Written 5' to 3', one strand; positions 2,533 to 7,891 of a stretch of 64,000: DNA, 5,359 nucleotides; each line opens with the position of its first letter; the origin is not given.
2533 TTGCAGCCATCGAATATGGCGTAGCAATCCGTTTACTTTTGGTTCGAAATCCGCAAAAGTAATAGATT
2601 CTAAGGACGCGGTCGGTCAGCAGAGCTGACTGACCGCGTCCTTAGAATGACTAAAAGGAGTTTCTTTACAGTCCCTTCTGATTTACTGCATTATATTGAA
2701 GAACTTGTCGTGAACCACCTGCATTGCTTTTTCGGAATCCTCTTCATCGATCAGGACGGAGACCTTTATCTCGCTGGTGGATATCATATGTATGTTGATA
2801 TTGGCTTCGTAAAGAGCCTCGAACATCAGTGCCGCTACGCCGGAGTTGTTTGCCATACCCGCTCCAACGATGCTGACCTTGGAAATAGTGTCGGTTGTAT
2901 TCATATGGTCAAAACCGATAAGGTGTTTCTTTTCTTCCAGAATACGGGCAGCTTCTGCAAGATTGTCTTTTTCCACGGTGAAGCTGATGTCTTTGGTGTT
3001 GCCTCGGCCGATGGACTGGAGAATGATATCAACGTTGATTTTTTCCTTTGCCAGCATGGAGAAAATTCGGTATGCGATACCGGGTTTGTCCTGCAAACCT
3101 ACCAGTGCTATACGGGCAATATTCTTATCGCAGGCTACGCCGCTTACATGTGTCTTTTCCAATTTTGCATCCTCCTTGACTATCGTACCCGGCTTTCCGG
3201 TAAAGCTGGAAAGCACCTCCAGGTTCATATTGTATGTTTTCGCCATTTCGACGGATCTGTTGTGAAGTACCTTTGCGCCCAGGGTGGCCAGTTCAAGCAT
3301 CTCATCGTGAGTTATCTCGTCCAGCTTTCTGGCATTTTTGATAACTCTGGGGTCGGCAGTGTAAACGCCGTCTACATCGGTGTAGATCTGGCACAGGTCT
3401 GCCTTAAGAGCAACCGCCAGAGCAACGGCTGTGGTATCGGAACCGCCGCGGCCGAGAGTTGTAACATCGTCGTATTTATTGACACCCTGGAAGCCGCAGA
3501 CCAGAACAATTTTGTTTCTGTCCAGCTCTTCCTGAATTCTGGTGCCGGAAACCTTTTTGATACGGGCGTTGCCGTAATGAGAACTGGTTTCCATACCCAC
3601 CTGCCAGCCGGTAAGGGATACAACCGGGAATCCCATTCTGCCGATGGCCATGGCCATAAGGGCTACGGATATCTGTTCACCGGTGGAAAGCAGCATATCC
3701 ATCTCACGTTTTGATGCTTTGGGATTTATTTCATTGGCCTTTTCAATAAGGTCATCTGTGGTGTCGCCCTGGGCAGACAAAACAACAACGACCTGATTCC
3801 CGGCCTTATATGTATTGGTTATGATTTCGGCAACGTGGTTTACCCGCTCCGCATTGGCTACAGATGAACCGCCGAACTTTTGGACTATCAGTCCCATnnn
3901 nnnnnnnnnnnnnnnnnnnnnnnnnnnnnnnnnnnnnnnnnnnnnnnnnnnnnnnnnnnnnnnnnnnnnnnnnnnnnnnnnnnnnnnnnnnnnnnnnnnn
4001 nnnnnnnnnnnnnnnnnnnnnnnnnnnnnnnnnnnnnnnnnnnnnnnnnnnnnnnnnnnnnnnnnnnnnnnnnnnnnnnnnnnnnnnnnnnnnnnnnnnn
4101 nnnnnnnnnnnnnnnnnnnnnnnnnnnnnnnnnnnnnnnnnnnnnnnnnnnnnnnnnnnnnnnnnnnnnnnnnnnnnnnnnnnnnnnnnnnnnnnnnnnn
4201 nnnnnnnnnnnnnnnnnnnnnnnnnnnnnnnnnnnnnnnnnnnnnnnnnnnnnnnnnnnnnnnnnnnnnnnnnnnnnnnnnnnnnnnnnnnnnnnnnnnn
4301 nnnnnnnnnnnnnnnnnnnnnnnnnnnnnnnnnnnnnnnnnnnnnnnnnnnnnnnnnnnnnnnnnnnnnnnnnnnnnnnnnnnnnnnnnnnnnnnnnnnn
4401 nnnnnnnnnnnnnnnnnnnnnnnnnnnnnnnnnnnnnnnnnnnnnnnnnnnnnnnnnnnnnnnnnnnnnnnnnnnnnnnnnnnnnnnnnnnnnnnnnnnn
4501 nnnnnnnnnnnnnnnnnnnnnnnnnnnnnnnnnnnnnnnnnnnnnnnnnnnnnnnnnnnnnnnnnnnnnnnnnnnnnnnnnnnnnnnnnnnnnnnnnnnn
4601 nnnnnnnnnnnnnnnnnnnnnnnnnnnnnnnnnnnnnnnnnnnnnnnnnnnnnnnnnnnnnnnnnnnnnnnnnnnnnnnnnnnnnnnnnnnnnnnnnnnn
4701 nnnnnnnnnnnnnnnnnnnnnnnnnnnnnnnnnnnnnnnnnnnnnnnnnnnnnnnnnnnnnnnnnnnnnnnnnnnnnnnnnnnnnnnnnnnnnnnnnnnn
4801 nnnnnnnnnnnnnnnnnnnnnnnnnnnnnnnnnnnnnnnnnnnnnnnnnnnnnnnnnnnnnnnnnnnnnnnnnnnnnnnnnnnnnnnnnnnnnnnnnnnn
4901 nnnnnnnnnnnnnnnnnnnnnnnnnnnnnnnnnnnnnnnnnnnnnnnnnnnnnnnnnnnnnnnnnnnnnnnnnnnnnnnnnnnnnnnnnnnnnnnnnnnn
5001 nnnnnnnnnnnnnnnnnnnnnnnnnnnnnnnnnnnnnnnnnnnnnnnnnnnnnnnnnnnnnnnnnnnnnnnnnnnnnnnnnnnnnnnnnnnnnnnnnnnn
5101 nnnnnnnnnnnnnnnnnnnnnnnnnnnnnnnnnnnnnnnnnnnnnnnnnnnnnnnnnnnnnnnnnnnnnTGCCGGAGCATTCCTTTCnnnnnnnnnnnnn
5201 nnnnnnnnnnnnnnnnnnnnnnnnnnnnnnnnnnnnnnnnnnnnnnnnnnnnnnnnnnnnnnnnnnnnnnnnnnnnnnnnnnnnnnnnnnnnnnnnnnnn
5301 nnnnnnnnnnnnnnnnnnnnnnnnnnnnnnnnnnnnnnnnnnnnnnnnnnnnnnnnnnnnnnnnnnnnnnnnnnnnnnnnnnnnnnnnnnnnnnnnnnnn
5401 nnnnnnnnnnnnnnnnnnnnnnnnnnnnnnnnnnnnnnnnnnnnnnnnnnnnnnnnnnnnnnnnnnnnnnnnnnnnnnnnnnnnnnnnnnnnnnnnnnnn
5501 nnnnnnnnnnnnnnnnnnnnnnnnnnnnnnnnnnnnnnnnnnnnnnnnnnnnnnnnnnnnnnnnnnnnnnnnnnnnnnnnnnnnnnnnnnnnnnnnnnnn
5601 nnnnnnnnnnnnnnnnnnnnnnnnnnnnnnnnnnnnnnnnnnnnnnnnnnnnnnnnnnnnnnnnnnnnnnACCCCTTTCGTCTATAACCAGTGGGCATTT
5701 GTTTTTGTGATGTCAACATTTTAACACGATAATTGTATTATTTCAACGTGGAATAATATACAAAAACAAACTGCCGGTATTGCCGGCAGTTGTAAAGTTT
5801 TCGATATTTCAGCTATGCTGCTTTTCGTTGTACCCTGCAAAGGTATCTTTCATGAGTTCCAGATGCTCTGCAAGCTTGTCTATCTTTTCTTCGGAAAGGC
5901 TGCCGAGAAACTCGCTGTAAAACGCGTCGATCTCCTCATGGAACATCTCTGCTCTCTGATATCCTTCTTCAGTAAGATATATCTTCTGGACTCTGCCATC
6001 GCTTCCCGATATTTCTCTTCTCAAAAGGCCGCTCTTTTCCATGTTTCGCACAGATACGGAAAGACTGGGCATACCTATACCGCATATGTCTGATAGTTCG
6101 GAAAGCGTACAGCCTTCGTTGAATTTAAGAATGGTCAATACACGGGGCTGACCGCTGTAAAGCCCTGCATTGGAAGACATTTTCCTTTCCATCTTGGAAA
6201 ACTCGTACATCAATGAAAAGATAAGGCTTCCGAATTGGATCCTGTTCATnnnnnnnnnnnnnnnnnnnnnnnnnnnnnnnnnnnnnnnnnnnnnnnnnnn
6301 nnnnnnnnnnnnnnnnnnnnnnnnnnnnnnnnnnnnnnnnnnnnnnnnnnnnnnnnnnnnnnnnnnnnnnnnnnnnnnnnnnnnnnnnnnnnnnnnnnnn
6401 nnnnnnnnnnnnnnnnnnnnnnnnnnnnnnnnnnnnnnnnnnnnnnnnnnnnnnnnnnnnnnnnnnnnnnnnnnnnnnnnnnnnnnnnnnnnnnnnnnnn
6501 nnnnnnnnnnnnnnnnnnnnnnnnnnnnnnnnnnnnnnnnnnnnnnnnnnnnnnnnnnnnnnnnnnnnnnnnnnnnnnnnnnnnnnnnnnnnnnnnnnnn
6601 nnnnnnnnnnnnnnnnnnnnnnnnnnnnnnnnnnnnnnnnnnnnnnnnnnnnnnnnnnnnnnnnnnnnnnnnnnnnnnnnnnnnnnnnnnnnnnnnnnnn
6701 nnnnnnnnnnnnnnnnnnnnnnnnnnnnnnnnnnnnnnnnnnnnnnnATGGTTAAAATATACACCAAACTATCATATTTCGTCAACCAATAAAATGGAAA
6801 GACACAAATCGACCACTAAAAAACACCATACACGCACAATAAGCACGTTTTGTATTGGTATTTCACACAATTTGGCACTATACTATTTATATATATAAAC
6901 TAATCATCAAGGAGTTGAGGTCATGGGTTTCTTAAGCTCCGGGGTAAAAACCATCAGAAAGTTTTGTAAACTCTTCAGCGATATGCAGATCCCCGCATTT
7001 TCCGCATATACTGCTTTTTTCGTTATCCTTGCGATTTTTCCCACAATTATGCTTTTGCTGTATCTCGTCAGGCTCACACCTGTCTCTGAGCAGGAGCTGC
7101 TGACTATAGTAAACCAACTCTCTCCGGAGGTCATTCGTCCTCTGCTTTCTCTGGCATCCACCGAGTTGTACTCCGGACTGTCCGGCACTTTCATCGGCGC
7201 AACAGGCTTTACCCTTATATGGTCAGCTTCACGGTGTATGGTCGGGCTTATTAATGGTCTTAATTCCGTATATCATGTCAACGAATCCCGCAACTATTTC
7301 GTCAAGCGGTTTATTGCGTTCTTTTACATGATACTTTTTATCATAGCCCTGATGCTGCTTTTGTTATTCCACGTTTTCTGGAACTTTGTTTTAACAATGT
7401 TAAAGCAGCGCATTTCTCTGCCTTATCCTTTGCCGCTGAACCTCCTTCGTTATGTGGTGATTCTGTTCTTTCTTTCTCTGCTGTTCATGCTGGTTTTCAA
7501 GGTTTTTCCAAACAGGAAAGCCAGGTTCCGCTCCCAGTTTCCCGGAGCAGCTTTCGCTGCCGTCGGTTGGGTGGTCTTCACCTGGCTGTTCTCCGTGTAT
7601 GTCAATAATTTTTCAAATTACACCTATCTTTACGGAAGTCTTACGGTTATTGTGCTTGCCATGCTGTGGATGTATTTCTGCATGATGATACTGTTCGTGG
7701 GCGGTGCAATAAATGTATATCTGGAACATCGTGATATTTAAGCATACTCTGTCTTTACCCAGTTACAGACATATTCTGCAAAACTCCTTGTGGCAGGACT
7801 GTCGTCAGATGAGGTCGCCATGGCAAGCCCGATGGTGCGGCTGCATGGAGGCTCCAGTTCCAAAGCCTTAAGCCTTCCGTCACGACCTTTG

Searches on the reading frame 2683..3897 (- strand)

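Call 89: search_protein_families(library=pfam, proteins=[window:2683-3897:-], max_evalue=0.00001)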
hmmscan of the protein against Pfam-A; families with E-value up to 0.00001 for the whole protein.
window:2683-3897:- (404 aa): 4 families
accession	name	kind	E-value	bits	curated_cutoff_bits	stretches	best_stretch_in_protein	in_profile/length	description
PF00696.33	AA_kinase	-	4.7e-56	190.6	24.9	1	3-229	2-233/234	Amino acid kinase family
PF22468.2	ACT_9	-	1.3e-38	131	27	2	341-399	1-61/61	ACT domain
PF13840.12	ACT_7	-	3.7e-22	78.4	27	1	335-397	3-65/65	ACT domain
PF01842.31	ACT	-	4e-13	49.3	27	1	265-322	4-63/66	ACT domain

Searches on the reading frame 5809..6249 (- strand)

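Call 89: search_protein_families(library=pfam, proteins=[window:5809-6249:-], max_evalue=0.00001)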
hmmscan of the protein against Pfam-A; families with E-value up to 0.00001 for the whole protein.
window:5809-6249:- (146 aa): 2 families
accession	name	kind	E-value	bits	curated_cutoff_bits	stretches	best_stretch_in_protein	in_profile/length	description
PF12802.13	MarR_2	-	3e-09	37.3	27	1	34-86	7-60/61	MarR family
PF01047.28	MarR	-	2.7e-07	30.8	24.6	1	32-87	3-58/59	MarR family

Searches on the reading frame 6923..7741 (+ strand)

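Call 89: search_protein_families(library=pfam, proteins=[window:6923-7741:+], max_evalue=0.00001)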
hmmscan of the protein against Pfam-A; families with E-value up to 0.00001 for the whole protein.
window:6923-7741:+ (272 aa): 1 family
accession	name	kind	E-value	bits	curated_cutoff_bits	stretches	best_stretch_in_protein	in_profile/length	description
PF03631.20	Virul_fac_BrkB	-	2.5e-54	185.1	33.7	1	22-270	4-258/259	Virulence factor BrkB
